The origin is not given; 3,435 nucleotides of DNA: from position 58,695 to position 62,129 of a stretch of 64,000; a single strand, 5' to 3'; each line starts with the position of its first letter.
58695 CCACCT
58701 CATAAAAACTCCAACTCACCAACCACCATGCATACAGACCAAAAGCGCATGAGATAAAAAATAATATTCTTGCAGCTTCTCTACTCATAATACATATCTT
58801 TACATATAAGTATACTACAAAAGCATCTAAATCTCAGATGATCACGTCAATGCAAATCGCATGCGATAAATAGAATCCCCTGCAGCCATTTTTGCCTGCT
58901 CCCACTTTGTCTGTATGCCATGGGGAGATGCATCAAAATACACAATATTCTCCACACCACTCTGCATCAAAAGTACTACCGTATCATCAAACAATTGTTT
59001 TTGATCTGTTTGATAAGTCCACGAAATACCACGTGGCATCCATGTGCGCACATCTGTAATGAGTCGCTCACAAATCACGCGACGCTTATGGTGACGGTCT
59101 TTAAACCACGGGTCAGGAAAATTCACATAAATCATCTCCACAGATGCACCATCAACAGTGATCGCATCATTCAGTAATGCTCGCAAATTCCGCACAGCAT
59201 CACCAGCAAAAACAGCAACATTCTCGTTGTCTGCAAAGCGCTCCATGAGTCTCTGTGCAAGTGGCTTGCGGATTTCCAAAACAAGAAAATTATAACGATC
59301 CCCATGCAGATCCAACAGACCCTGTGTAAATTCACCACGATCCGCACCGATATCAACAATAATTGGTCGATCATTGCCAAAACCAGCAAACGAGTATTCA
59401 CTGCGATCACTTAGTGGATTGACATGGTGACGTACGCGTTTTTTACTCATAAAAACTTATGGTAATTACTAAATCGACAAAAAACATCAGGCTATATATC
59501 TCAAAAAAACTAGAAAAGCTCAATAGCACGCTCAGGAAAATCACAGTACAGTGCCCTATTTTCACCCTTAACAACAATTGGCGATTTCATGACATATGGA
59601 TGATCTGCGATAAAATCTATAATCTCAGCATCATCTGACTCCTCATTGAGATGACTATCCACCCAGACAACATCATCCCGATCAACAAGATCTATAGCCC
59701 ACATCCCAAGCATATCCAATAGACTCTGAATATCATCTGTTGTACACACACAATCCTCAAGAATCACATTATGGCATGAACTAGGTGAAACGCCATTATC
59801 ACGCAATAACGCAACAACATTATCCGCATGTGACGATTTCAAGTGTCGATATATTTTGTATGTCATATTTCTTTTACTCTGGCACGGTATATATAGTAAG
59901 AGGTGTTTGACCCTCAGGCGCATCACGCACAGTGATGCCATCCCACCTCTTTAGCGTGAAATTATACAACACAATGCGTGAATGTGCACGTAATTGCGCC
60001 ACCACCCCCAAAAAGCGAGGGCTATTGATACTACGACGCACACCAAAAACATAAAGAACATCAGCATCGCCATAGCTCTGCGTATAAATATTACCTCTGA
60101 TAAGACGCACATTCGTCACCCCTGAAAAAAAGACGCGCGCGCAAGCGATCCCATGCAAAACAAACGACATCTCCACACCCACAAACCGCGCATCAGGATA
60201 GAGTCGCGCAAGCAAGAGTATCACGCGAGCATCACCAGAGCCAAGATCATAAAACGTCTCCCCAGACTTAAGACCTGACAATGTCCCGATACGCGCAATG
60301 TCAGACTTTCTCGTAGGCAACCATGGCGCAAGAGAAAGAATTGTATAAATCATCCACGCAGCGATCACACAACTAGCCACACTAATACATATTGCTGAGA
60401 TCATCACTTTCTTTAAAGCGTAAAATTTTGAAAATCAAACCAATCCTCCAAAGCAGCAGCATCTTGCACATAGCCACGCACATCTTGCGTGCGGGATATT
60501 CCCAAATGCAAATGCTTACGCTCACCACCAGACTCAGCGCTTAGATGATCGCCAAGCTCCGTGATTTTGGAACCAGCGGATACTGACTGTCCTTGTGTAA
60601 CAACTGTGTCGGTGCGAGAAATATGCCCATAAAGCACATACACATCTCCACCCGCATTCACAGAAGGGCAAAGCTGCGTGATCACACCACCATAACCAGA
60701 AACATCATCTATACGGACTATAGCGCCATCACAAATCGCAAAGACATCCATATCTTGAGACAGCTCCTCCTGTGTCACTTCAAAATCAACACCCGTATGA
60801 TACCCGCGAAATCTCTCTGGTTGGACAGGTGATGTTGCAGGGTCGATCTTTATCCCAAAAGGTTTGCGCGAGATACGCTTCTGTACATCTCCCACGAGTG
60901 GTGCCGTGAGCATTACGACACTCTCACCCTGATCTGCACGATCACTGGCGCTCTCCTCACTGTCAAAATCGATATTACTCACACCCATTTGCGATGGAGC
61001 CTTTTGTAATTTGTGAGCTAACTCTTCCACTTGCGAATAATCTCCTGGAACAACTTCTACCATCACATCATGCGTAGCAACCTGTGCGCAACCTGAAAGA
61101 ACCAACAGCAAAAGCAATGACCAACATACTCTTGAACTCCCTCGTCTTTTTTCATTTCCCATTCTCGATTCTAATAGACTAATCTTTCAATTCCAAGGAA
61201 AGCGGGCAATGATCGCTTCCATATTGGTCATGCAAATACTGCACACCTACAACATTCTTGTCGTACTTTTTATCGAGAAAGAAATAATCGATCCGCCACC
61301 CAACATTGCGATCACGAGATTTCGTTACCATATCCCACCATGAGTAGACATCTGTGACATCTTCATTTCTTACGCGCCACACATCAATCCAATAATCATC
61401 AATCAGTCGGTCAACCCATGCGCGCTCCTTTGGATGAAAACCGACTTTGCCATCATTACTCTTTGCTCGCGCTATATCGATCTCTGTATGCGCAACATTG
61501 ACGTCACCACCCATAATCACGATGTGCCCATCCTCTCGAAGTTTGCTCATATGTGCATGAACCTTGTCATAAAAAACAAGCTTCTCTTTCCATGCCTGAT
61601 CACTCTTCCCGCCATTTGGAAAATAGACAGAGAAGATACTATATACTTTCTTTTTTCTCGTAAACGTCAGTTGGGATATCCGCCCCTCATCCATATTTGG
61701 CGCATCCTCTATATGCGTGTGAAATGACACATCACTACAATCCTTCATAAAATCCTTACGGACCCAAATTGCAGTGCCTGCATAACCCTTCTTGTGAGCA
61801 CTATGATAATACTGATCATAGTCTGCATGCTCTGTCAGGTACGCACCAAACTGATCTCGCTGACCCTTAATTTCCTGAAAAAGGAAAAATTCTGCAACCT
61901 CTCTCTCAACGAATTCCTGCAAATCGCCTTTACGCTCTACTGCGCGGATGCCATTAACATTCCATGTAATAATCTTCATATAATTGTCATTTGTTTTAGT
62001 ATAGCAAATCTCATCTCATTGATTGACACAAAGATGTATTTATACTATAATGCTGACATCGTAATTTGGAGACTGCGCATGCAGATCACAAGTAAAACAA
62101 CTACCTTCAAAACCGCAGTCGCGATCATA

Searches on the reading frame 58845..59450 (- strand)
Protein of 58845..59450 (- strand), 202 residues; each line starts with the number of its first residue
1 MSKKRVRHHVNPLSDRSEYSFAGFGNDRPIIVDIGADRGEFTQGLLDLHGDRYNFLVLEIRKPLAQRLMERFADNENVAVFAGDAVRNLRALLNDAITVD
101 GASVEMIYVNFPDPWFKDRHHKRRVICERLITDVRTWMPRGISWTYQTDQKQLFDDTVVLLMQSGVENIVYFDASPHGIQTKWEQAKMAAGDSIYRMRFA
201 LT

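Call 9: search_protein_families(library=pfam, proteins=[window:58845-59450:-], max_evalue=0.01)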
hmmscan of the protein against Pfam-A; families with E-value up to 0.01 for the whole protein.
window:58845-59450:- (202 aa): 2 families
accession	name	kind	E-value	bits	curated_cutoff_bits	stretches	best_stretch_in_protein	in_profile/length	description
PF02390.23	Methyltransf_4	-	9.7e-24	84.2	24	1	27-196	1-172/173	Putative methyltransferase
PF00398.26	RrnaAD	-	0.00078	19.1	24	1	31-86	34-86/263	Ribosomal RNA adenine dimethylase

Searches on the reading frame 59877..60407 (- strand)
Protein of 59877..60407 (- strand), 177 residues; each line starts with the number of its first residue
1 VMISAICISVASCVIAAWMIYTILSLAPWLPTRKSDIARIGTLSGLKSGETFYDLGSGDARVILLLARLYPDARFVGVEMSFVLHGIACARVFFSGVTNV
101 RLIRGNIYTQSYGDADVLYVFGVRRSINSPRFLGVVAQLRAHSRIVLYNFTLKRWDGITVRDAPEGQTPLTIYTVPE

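Call 9: search_protein_families(library=pfam, proteins=[window:59877-60407:-], max_evalue=0.01)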
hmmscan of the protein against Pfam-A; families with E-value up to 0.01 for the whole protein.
window:59877-60407:- (177 aa): 3 families
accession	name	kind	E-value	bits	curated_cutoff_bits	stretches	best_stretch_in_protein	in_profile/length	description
PF02390.23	Methyltransf_4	-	1.9e-05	24.6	24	1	51-108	4-61/173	Putative methyltransferase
PF13847.12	Methyltransf_31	-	8.5e-05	22.7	27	1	47-113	2-71/145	Methyltransferase domain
PF13649.12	Methyltransf_25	-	0.00037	21.6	27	1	54-123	3-73/97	Methyltransferase domain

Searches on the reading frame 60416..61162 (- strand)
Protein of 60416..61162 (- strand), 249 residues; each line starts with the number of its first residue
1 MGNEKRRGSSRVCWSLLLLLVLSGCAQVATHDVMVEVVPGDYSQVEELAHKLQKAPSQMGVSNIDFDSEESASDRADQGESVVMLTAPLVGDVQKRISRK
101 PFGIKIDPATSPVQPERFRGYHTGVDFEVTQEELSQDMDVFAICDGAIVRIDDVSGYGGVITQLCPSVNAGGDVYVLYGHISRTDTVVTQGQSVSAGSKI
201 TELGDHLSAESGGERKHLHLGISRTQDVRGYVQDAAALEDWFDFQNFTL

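Call 9: search_protein_families(library=pfam, proteins=[window:60416-61162:-], max_evalue=0.01)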
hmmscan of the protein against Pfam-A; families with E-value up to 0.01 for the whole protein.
window:60416-61162:- (249 aa): 1 family
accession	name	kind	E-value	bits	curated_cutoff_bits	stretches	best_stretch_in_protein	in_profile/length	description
PF01551.29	Peptidase_M23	-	9e-12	45.5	28.7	1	121-225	2-90/96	Peptidase family M23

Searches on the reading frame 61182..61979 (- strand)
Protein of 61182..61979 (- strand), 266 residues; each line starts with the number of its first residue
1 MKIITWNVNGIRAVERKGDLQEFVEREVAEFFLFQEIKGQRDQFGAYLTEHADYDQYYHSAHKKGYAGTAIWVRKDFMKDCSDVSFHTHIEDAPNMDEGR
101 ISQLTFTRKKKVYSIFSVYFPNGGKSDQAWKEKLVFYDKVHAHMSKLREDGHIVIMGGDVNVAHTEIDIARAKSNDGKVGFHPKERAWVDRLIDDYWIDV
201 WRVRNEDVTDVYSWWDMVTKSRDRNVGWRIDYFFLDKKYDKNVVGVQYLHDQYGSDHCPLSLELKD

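Call 9: search_protein_families(library=pfam, proteins=[window:61182-61979:-], max_evalue=0.01)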
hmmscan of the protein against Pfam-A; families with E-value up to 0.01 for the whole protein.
window:61182-61979:- (266 aa): 1 family
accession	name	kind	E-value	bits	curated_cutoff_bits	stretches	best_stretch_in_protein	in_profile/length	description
PF03372.29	Exo_endo_phos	-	7.2e-21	75.3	24.5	1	4-257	1-225/225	Endonuclease/Exonuclease/phosphatase family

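Call 38: find_encoding_contigs(protein=window:61182-61979:-, flank=10000, max_places=10)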
Protein window:61182-61979:- (266 aa): 1 contig read that carries it; 1 place shown.
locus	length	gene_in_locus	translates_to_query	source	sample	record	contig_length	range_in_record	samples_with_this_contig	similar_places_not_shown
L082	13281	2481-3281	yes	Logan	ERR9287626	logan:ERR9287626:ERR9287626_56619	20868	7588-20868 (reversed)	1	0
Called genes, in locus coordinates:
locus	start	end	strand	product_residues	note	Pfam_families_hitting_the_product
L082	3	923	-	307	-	?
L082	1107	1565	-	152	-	-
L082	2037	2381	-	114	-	-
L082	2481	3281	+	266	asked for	PF03372:Exo_endo_phos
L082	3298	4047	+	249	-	PF01551:Peptidase_M23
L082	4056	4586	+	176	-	PF02390:Methyltransf_4 (weak)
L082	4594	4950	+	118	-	-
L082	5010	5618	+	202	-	PF02390:Methyltransf_4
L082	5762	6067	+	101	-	-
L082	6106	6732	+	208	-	-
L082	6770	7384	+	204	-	PF09335:VTT_dom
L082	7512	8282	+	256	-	PF02673:BacA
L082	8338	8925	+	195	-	PF03193:RsgA_GTPase (faint), PF00350:Dynamin_N (faint), PF01926:MMR_HSR1, PF02421:FeoB_N, PF00009:GTP_EFTU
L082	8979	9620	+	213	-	PF09997:DUF2238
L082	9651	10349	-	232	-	PF00156:Pribosyltran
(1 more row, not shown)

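Call 50: find_homologous_proteins(query=window:61182-61979:-, max_evalue=1e-30)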
Query window:61182-61979:- (266 aa): 7449 proteins with E <= 1e-30 among 8000 candidates; the best 120 are listed.
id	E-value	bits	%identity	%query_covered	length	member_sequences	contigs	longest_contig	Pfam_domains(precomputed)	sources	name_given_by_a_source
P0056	1.0e-181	620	100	100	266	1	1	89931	PF03372.30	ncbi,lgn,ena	-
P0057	3.7e-154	530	83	100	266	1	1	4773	PF03372.30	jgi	jgi:exodeoxyribonuclease III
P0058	1.8e-147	508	79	100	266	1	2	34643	PF03372.30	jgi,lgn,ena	-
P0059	9.5e-136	470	75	99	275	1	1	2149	PF03372.30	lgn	-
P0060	3.0e-133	461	72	100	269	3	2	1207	PF03372.30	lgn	-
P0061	1.4e-124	433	68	99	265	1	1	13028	PF03372.30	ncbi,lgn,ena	-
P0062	6.5e-124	431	68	99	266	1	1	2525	PF03372.30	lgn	-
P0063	8.7e-120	417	66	99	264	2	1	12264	PF03372.30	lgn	-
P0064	1.1e-117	410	64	99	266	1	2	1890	PF03372.30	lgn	-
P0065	1.6e-117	410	66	99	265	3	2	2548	PF03372.30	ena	-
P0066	1.7e-117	410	65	100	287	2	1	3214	PF03372.30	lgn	-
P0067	5.4e-117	408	64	100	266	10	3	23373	PF03372.30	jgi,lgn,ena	-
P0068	6.0e-116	405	63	99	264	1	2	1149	PF03372.30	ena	-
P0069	7.5e-116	404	65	100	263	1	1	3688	PF03372.30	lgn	-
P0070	9.6e-116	404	62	100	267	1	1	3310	PF03372.30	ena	-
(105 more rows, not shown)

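Call 51: find_encoding_contigs(protein=P0058, flank=10000, max_places=4)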
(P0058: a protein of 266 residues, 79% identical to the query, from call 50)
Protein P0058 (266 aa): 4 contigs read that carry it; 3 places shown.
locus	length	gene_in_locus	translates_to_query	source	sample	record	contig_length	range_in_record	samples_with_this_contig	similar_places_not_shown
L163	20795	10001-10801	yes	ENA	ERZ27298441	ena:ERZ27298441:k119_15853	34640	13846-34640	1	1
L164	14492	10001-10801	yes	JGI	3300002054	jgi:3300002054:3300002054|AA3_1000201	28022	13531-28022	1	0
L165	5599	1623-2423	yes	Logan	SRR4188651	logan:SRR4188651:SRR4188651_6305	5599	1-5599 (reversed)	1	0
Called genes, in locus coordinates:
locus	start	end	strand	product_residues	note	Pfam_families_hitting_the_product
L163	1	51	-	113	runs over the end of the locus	-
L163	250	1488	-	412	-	PF16841:CBM60, PF14240:YHYH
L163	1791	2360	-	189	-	PF13529:Peptidase_C39_2 (weak)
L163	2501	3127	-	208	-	-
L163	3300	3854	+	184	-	PF00218:IGPS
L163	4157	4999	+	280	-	-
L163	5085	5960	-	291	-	PF13384:HTH_23 (weak), PF13518:HTH_28 (weak), PF13542:HTH_Tnp_ISL3 (faint), PF13936:HTH_38 (faint), PF13565:HTH_32, PF00665:rve, PF13683:rve_3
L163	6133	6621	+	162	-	-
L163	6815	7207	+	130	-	-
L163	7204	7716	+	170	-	-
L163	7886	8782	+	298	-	-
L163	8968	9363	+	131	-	-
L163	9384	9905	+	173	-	-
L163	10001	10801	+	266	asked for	PF03372:Exo_endo_phos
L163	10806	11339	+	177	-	PF08123:DOT1 (faint), PF02390:Methyltransf_4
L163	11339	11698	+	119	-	-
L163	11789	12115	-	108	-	PF01883:FeS_assembly_P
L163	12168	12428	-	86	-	PF06902:Fer4_19 (faint), PF13459:Fer4_15, PF13370:Fer4_13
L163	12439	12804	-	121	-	PF01592:NifU_N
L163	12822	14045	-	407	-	PF00266:Aminotran_5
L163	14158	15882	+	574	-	PF03935:SKN1_KRE6_Sbg1 (faint), PF00722:Glyco_hydro_16, PF26113:GH16_XgeA (weak)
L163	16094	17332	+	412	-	PF01625:PMSR, PF01641:SelR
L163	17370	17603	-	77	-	PF05154:TM2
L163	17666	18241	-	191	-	PF01458:SUFBD_core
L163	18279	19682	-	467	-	PF19295:SufBD_N, PF01458:SUFBD_core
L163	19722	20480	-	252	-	PF02463:SMC_N (weak), PF00005:ABC_tran, PF13304:AAA_21 (faint)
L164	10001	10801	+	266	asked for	PF03372:Exo_endo_phos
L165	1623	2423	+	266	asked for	PF03372:Exo_endo_phos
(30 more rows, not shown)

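Call 52: find_encoding_contigs(protein=P0057, flank=10000, max_places=4)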
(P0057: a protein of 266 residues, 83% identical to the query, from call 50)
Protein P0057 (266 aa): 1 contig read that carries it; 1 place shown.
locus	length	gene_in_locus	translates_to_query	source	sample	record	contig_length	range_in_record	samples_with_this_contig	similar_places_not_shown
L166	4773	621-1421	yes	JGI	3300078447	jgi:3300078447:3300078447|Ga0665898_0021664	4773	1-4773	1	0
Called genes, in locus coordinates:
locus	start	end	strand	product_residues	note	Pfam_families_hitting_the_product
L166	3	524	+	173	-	?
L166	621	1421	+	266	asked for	PF03372:Exo_endo_phos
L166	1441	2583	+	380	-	PF01551:Peptidase_M23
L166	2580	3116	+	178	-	-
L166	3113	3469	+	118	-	-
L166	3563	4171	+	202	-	PF00398:RrnaAD (weak), PF02390:Methyltransf_4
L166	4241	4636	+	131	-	-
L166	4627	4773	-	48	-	?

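Call 53: find_encoding_contigs(protein=P0061, flank=10000, max_places=4)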
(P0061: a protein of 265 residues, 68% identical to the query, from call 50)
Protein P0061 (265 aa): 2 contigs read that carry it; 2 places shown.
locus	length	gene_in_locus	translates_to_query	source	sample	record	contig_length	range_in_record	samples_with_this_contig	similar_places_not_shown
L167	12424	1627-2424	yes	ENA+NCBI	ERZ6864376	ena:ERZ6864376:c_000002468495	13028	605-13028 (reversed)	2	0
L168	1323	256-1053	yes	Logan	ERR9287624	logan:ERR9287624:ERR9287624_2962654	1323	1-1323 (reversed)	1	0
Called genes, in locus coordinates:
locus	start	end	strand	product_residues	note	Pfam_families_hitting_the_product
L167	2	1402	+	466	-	?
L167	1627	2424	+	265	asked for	PF03372:Exo_endo_phos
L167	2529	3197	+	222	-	PF01551:Peptidase_M23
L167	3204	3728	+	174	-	PF02390:Methyltransf_4 (weak), PF13847:Methyltransf_31, PF13649:Methyltransf_25 (weak)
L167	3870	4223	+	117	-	-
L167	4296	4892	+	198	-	PF02390:Methyltransf_4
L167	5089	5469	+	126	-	-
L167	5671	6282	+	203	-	PF09335:VTT_dom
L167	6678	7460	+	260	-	PF02673:BacA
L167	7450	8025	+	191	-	PF03193:RsgA_GTPase (faint), PF02421:FeoB_N, PF00350:Dynamin_N (faint), PF01926:MMR_HSR1, PF00009:GTP_EFTU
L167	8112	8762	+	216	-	PF09997:DUF2238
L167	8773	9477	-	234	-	PF18912:DZR_2 (weak), PF00156:Pribosyltran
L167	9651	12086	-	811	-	PF02861:Clp_N, PF00004:AAA, PF17871:AAA_lid_9, PF00158:Sigma54_activat (weak), PF00004:AAA, PF07724:AAA_2, PF07728:AAA_5 (weak), PF10431:ClpB_D2-small, +7 more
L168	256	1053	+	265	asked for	PF03372:Exo_endo_phos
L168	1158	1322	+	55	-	?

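Call 58: find_encoding_contigs(protein=P0063, flank=10000, max_places=3)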
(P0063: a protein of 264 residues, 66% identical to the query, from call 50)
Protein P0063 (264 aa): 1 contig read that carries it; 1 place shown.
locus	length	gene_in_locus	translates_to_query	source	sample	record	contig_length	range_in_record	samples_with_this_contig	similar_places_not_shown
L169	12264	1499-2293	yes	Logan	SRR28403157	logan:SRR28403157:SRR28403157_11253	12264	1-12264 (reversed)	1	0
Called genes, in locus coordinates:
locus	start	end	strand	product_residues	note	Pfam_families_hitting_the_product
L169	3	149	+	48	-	?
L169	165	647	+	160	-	PF00383:dCMP_cyt_deam_1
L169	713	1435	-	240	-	-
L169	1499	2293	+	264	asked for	PF03372:Exo_endo_phos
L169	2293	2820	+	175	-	PF00891:Methyltransf_2 (weak)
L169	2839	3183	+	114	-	PF03960:ArsC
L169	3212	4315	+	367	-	PF01551:Peptidase_M23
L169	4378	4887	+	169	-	-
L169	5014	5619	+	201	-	PF02390:Methyltransf_4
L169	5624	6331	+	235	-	PF09335:VTT_dom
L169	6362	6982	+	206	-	PF09335:VTT_dom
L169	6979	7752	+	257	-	PF02673:BacA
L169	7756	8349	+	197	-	PF03193:RsgA_GTPase (faint), PF01926:MMR_HSR1, PF02421:FeoB_N, PF00350:Dynamin_N (faint), PF00009:GTP_EFTU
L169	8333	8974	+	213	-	PF09997:DUF2238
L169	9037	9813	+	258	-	PF00557:Peptidase_M24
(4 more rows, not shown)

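Call 59: find_encoding_contigs(protein=P0067, flank=10000, max_places=3)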
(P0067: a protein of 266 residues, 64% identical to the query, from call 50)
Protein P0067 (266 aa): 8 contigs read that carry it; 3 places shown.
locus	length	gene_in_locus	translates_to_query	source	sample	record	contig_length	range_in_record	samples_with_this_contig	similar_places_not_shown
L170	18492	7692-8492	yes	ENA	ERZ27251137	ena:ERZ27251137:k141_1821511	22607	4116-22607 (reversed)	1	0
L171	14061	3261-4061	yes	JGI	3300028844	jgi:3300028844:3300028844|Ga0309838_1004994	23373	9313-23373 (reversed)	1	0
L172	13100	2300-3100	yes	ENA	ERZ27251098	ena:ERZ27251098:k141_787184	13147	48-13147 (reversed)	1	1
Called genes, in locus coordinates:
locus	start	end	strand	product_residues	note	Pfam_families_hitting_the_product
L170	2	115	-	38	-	?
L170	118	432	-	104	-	PF07746:LigA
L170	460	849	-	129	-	PF02627:CMD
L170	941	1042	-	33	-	-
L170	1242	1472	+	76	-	-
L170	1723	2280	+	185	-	-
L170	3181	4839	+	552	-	PF00732:GMC_oxred_N, PF00890:FAD_binding_2 (faint), PF05199:GMC_oxred_C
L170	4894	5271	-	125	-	PF06180:CbiK (weak), PF01903:CbiX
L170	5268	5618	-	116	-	PF00762:Ferrochelatase (faint)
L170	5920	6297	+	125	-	PF09996:DUF2237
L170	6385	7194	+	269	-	PF21088:MS_channel_1st, PF00924:MS_channel_2nd, PF21082:MS_channel_3rd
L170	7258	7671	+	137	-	PF12276:DUF3617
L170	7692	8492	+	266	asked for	PF03372:Exo_endo_phos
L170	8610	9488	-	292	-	PF01370:Epimerase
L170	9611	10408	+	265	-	PF05721:PhyH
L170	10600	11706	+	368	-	PF02746:MR_MLE_N, PF13378:MR_MLE_C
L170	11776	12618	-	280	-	PF02654:CobS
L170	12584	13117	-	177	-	PF00300:His_Phos_1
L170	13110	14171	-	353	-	PF02277:DBI_PRT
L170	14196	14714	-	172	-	PF02283:CobU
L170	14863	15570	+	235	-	PF01557:FAA_hydrolase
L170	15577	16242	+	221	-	PF03737:RraA-like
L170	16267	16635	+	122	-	PF01844:HNH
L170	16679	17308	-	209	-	-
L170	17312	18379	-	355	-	PF00155:Aminotran_1_2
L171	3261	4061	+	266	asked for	PF03372:Exo_endo_phos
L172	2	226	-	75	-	?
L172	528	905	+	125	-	PF09996:DUF2237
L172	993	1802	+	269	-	PF21088:MS_channel_1st, PF00924:MS_channel_2nd, PF21082:MS_channel_3rd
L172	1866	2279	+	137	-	PF12276:DUF3617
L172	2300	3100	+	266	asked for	PF03372:Exo_endo_phos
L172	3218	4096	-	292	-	PF01370:Epimerase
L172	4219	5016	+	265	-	PF05721:PhyH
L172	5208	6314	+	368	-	PF02746:MR_MLE_N, PF13378:MR_MLE_C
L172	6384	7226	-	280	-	PF02654:CobS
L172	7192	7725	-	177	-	PF00300:His_Phos_1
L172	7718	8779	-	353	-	PF02277:DBI_PRT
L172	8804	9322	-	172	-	PF02283:CobU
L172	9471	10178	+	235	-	PF01557:FAA_hydrolase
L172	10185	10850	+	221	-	PF03737:RraA-like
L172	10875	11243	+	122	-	PF01844:HNH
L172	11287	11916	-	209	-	-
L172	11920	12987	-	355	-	PF00155:Aminotran_1_2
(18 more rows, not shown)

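Call 88: find_encoding_contigs(protein=P0059, flank=10000, max_places=3)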
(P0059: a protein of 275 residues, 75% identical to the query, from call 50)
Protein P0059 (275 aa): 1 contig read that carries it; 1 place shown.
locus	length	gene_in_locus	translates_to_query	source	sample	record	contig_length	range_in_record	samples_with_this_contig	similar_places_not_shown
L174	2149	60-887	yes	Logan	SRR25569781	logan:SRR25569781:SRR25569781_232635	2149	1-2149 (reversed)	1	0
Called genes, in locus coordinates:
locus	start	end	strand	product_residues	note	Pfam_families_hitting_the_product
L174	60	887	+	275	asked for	PF03372:Exo_endo_phos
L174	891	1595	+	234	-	PF01551:Peptidase_M23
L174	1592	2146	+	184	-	PF02390:Methyltransf_4 (weak)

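Call 89: find_encoding_contigs(protein=P0062, flank=10000, max_places=3)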
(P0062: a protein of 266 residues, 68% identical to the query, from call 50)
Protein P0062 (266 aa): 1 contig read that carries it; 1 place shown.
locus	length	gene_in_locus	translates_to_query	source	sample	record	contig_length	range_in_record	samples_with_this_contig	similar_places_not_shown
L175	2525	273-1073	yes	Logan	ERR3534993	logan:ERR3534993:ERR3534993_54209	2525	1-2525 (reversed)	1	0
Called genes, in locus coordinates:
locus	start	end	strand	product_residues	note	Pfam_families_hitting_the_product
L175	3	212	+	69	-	?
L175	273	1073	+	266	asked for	PF03372:Exo_endo_phos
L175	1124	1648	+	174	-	PF02390:Methyltransf_4 (weak)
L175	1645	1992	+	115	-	-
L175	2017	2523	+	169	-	?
